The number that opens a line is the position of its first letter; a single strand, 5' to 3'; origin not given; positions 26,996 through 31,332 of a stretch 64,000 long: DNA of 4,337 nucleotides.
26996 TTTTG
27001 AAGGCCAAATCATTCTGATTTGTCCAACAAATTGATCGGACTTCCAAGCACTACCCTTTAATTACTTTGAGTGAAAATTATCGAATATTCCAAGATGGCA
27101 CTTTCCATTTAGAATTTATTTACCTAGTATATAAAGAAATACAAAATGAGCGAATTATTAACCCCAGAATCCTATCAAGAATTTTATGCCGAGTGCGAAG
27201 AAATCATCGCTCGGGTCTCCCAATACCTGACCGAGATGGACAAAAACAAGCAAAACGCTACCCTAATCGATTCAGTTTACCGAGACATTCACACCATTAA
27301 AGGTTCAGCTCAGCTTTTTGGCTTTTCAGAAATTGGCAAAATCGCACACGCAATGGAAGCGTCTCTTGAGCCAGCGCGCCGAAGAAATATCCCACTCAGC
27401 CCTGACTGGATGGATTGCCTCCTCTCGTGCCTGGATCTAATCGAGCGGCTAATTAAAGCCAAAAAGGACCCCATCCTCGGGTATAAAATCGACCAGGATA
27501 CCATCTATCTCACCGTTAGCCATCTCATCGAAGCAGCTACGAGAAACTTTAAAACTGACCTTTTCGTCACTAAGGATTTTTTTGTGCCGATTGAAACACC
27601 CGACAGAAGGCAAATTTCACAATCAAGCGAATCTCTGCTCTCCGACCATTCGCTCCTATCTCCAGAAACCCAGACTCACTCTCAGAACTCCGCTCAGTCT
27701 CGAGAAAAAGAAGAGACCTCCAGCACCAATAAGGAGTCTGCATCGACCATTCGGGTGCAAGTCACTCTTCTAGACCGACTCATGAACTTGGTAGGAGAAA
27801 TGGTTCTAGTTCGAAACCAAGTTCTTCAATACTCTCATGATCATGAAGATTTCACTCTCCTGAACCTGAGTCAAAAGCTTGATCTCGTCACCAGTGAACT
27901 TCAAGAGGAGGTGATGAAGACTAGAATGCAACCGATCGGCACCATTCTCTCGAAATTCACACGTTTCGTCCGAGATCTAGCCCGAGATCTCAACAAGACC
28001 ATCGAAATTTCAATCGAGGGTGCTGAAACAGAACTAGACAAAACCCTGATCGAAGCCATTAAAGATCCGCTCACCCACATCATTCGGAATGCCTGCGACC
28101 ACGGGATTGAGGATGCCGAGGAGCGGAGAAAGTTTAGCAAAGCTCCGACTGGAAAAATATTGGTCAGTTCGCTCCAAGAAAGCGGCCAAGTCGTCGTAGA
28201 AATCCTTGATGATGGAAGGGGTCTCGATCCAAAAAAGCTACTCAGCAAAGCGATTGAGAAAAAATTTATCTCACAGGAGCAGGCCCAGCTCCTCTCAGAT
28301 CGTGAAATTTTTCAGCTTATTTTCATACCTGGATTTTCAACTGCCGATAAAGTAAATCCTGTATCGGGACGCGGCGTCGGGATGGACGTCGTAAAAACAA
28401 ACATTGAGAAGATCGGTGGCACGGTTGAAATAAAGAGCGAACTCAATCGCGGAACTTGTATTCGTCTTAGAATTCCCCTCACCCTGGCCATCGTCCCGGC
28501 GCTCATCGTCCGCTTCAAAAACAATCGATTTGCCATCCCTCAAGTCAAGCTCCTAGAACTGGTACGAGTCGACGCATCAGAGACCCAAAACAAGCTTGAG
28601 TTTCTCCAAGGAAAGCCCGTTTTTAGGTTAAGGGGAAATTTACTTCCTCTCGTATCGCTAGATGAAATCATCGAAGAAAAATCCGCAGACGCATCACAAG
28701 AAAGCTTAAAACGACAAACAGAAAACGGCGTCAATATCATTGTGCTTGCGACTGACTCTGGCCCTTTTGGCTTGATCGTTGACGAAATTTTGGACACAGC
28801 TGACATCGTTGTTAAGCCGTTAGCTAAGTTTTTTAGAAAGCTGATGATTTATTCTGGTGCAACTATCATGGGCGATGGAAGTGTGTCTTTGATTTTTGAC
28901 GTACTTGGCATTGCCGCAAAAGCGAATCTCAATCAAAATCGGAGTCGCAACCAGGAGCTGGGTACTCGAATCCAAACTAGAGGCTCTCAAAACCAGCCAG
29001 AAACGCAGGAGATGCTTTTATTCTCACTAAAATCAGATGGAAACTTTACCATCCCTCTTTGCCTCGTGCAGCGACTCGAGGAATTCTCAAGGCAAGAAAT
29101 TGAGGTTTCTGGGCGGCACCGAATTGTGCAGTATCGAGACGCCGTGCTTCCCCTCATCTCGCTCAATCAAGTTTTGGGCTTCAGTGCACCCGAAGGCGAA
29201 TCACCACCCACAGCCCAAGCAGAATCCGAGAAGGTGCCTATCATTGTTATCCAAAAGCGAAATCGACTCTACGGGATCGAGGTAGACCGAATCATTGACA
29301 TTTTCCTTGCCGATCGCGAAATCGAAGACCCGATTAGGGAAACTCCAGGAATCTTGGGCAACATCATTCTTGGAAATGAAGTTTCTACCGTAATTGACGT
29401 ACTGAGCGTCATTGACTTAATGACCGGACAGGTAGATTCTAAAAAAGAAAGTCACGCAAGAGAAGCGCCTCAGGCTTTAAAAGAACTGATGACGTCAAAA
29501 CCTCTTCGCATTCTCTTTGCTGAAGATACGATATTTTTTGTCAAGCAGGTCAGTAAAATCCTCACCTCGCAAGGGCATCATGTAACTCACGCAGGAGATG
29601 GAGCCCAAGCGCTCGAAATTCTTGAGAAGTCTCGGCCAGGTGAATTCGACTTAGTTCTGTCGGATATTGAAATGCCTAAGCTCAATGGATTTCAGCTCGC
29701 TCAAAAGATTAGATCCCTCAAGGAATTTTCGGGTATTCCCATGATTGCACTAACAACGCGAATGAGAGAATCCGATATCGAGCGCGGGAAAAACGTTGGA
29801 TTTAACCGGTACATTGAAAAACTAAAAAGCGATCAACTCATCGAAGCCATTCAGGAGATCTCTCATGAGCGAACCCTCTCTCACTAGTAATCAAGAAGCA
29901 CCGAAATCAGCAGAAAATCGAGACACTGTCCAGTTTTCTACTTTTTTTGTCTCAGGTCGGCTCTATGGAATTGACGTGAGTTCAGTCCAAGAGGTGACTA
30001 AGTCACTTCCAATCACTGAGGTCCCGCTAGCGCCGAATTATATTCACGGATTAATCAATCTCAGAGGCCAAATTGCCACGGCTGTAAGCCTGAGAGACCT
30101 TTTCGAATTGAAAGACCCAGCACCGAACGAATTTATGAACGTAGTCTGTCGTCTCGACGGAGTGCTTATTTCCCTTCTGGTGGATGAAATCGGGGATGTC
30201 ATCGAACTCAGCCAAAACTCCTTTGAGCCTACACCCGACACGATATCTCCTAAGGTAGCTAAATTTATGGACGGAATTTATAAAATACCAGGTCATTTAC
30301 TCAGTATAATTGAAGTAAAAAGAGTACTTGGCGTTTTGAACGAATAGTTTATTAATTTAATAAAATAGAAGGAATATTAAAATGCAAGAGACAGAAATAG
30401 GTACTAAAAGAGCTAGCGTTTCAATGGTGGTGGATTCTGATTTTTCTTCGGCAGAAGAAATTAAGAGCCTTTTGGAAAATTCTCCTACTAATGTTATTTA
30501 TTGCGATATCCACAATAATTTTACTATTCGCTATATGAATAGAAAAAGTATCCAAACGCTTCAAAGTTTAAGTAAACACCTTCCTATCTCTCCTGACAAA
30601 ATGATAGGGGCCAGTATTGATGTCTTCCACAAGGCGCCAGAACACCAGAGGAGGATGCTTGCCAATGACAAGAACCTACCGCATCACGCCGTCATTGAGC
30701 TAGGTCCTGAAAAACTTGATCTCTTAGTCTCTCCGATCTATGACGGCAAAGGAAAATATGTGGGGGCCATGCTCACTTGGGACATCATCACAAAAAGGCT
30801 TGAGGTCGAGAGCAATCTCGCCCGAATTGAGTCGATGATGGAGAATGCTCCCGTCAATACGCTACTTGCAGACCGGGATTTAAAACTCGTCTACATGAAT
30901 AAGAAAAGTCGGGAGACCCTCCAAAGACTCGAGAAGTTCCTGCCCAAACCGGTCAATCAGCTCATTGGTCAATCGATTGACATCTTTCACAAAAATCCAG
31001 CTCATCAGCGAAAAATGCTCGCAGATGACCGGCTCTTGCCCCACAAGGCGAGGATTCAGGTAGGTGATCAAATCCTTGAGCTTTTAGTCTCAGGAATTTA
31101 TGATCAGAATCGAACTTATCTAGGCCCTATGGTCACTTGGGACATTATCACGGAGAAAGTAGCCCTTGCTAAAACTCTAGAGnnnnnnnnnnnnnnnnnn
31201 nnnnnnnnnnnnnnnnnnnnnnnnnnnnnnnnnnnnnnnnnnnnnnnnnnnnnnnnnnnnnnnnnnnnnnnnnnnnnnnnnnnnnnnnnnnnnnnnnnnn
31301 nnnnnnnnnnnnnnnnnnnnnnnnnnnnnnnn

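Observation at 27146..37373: Chemosensory supercluster with two divergent hybrid CheA kinases (CheA-CheW-CheW-REC and REC-like-HPt-CheA-CheW-CheW)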

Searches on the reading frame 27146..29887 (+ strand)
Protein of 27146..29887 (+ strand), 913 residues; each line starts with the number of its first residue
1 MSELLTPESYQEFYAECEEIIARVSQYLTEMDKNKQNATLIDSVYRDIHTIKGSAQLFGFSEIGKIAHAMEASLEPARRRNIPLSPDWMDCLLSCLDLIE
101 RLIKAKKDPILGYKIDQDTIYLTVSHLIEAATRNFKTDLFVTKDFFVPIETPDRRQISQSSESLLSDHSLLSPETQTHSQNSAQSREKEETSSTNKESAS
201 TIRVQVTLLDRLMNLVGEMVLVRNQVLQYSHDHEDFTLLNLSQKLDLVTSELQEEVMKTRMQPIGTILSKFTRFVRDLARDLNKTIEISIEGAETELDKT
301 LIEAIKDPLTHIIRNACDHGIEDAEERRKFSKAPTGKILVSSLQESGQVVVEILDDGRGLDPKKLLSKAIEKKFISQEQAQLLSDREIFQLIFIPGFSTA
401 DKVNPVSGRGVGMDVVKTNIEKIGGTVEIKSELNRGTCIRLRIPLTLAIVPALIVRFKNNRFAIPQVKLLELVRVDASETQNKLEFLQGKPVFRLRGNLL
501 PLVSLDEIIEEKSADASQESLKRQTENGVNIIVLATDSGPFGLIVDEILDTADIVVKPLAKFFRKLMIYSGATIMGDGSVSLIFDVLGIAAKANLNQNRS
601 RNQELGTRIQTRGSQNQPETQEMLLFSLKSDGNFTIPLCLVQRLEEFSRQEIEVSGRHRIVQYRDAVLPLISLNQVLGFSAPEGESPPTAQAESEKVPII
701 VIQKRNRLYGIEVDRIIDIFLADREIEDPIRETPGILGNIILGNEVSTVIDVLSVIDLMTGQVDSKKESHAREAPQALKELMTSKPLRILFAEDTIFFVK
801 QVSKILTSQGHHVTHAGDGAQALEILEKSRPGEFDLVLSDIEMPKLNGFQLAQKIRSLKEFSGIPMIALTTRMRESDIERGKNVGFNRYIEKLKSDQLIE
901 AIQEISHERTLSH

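Call 3: search_protein_families(library=pfam, proteins=[window:27146-29887:+], max_evalue=0.01)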
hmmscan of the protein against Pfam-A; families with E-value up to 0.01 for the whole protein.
window:27146-29887:+ (913 aa): 5 families
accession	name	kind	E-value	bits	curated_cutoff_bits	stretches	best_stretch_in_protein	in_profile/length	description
PF01584.24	CheW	-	4.5e-32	111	23.5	2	452-591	2-135/138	CheW-like domain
PF00072.30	Response_reg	-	3.1e-19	69.6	30.2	1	789-902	1-110/111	Response regulator receiver domain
PF02518.31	HATPase_c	-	4.9e-16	59.6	26.4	1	307-446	4-110/111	Histidine kinase-, DNA gyrase B-, and HSP90-like ATPase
PF02895.20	H-kinase_dim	-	3.6e-14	53.4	23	1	200-259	2-68/68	Signal transducing histidine kinase, homodimeric domain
PF01627.28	Hpt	-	3.8e-13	49.9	24.6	1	10-100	3-82/84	Hpt domain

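Call 8: search_protein_families(library=ncbifam, proteins=[window:27146-29887:+], max_evalue=0.01)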
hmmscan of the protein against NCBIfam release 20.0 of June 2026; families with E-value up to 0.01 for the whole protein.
window:27146-29887:+ (913 aa): 101 families (the best 25 are shown)
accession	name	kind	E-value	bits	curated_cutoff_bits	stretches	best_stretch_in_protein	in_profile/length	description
NF007835.0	PRK10547.1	equivalog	4.4e-119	399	793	3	163-590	242-657/670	chemotaxis protein CheA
NF041336.1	CheA_Halo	equivalog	4.1e-113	379.3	950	2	172-586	263-663/666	chemotaxis protein CheA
NF011874.0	PRK15347.1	equivalog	5.7e-26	90.8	852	2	775-902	679-806/921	two component system sensor kinase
TIGR02956.1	TMAO_torS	equivalog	1.2e-24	86.6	676.5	2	776-905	691-819/967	TMAO reductase system sensor histidine kinase/response regulator TorS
NF008302.0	PRK11091.1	equivalog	8.2e-22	77.2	838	1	775-906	514-643/779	aerobic respiration two-component sensor histidine kinase ArcB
NF008318.0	PRK11107.1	equivalog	8.2e-17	60.5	890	1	769-895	650-773/920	two-component sensor histidine kinase BarA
NF008099.0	PRK10841.1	equivalog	1.3e-16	59.6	920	1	745-892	784-925/949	two-component system sensor histidine kinase RcsC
NF038297.2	hybrid_HK_HrmK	equivalog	8.8e-15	54.4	725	1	764-892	468-593/607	hybrid histidine kinase/response regulator HrmK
NF046026.1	HisKinCckACaul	equivalog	1.2e-13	50.1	1000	1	777-858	551-629/678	cell cycle histidine kinase CckA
NF008543.0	PRK11466.1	equivalog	4.8e-13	47.9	982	1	773-857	668-750/914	TMAO reductase system sensor histidine kinase/response regulator TorS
NF046020.1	HisKinCckABruc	equivalog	1.2e-12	46.6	1000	1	766-857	731-819/868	cell cycle histidine kinase CckA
NF051850.1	RespRegRprY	equivalog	1.7e-12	47.3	370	1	786-898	4-112/234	response regulator transcription factor RprY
NF046022.1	RespRegCpdRBruc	equivalog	2e-12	47.2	180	1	788-859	3-71/120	cell cycle two-component system response regulator CpdR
NF041733.1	resp_reg_CseB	equivalog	2.6e-12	46.6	350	1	788-892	2-100/228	two-component system response regulator CseB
NF041734.1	resp_reg_RppA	equivalog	2.6e-12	46.6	250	1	787-892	1-103/229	two-component system response regulator RppA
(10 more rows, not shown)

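Call 12: find_encoding_contigs(protein=window:27146-29887:+, flank=10000, max_places=6)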
Protein window:27146-29887:+ (913 aa): 10 contigs read that carry it; 5 places shown.
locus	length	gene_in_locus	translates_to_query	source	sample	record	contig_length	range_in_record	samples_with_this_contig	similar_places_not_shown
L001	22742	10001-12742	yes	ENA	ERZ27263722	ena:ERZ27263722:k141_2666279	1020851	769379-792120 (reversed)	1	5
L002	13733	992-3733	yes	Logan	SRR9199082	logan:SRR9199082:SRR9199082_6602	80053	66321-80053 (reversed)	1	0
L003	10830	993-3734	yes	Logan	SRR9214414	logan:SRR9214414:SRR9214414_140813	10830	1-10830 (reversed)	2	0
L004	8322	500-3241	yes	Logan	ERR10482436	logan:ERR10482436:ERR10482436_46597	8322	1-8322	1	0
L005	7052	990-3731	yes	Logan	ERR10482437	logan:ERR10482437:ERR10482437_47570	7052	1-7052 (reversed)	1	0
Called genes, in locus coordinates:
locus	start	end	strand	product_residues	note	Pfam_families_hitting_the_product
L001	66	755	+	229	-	-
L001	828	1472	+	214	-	PF00072:Response_reg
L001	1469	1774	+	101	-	-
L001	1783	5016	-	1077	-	PF01590:GAF, PF13185:GAF_2, PF08447:PAS_3, PF13426:PAS_9, PF00989:PAS, PF00989:PAS, PF08447:PAS_3, PF08448:PAS_4, +9 more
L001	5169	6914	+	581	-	PF07973:tRNA_SAD, PF00587:tRNA-synt_2b, PF03129:HGTP_anticodon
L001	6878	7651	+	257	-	-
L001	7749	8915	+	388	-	PF25021:TEN_NHL (faint), PF01436:NHL (weak)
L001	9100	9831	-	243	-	PF00042:Globin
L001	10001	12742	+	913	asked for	PF01627:Hpt, PF02895:H-kinase_dim, PF02518:HATPase_c, PF01584:CheW, PF00072:Response_reg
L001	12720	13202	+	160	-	PF01584:CheW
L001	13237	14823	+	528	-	PF13188:PAS_8 (faint), PF13596:PAS_10 (faint), PF00015:MCPsignal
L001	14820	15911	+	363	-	PF00072:Response_reg, PF01339:CheB_methylest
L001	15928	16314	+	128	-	-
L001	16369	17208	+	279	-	PF01739:CheR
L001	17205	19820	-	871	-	PF01627:Hpt, PF02895:H-kinase_dim (weak), PF02518:HATPase_c, PF01584:CheW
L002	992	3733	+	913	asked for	PF01627:Hpt, PF02895:H-kinase_dim, PF02518:HATPase_c, PF01584:CheW, PF00072:Response_reg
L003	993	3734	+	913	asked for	PF01627:Hpt, PF02895:H-kinase_dim, PF02518:HATPase_c, PF01584:CheW, PF00072:Response_reg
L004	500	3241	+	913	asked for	PF01627:Hpt, PF02895:H-kinase_dim, PF02518:HATPase_c, PF01584:CheW, PF00072:Response_reg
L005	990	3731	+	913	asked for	PF01627:Hpt, PF02895:H-kinase_dim, PF02518:HATPase_c, PF01584:CheW, PF00072:Response_reg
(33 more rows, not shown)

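Call 48: list_cluster_members(proteins=[window:27146-29887:+, window:34350-36965:-, window:33073-33459:+, window:30382-31968:+, window:40837-42198:-, window:38303-38935:+])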
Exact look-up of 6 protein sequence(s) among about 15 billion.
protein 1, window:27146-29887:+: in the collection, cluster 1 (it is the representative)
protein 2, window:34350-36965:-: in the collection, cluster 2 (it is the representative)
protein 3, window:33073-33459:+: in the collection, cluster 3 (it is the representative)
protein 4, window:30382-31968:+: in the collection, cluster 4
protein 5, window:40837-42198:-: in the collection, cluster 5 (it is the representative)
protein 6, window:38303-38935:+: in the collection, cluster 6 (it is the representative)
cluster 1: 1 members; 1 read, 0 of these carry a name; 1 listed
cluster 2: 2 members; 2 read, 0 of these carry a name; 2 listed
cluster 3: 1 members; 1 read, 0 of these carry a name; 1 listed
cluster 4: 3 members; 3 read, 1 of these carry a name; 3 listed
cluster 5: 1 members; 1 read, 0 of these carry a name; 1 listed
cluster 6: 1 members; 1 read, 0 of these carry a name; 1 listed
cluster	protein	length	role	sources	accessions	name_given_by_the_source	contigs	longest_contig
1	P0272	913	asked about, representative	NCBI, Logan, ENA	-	-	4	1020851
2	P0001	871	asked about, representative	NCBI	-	-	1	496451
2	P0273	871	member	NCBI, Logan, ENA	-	-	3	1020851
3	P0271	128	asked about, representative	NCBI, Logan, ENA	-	-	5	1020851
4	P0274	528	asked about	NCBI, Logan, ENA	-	-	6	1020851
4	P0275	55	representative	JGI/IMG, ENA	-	hypothetical protein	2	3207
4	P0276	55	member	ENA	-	-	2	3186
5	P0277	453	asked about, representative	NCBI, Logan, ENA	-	-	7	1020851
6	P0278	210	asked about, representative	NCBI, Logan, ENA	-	-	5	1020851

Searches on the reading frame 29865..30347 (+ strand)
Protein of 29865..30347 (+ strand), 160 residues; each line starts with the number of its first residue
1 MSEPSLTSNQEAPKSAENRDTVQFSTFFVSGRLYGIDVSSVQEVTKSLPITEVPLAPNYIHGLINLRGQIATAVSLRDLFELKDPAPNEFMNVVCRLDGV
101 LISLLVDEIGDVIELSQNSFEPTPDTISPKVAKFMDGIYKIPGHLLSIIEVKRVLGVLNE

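Call 3: search_protein_families(library=pfam, proteins=[window:29865-30347:+], max_evalue=0.01)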
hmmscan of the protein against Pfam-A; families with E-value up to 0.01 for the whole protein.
window:29865-30347:+ (160 aa): 1 family
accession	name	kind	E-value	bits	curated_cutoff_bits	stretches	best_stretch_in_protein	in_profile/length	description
PF01584.24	CheW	-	3.1e-27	95.3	23.5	1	24-155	2-134/138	CheW-like domain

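Call 8: search_protein_families(library=ncbifam, proteins=[window:29865-30347:+], max_evalue=0.01)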
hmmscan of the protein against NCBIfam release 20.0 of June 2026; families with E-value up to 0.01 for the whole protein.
window:29865-30347:+ (160 aa): 1 family
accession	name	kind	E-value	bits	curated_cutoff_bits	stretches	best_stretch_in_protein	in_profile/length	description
NF007903.0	PRK10612.1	equivalog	5.7e-15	55.4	260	1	14-155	9-151/167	chemotaxis protein CheW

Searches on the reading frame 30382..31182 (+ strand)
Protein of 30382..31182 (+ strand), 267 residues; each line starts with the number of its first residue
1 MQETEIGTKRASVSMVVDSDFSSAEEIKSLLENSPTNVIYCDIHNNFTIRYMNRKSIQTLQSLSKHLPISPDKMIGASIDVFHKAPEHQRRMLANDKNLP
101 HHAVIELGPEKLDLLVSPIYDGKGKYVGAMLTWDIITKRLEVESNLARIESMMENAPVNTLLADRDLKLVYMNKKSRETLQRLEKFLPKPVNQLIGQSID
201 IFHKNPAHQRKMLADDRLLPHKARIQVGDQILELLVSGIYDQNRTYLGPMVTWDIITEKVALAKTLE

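Call 91: search_solved_structures(query=window:30382-31182:+, max_evalue=0.01, show_alignments=3)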
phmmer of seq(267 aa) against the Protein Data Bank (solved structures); distinct sequences matched with E-value up to 0.01: 3.
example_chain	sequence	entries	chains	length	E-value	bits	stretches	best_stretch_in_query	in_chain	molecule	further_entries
4hi4_A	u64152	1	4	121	9.4e-19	71.1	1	144-258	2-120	Aerotaxis transducer Aer2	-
3vol_A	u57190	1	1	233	1.6e-18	70.3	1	144-259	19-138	Aerotaxis transducer Aer2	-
6ceq_A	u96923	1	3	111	1.6e-11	47.4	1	154-251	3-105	Methyl-accepting chemotaxis protein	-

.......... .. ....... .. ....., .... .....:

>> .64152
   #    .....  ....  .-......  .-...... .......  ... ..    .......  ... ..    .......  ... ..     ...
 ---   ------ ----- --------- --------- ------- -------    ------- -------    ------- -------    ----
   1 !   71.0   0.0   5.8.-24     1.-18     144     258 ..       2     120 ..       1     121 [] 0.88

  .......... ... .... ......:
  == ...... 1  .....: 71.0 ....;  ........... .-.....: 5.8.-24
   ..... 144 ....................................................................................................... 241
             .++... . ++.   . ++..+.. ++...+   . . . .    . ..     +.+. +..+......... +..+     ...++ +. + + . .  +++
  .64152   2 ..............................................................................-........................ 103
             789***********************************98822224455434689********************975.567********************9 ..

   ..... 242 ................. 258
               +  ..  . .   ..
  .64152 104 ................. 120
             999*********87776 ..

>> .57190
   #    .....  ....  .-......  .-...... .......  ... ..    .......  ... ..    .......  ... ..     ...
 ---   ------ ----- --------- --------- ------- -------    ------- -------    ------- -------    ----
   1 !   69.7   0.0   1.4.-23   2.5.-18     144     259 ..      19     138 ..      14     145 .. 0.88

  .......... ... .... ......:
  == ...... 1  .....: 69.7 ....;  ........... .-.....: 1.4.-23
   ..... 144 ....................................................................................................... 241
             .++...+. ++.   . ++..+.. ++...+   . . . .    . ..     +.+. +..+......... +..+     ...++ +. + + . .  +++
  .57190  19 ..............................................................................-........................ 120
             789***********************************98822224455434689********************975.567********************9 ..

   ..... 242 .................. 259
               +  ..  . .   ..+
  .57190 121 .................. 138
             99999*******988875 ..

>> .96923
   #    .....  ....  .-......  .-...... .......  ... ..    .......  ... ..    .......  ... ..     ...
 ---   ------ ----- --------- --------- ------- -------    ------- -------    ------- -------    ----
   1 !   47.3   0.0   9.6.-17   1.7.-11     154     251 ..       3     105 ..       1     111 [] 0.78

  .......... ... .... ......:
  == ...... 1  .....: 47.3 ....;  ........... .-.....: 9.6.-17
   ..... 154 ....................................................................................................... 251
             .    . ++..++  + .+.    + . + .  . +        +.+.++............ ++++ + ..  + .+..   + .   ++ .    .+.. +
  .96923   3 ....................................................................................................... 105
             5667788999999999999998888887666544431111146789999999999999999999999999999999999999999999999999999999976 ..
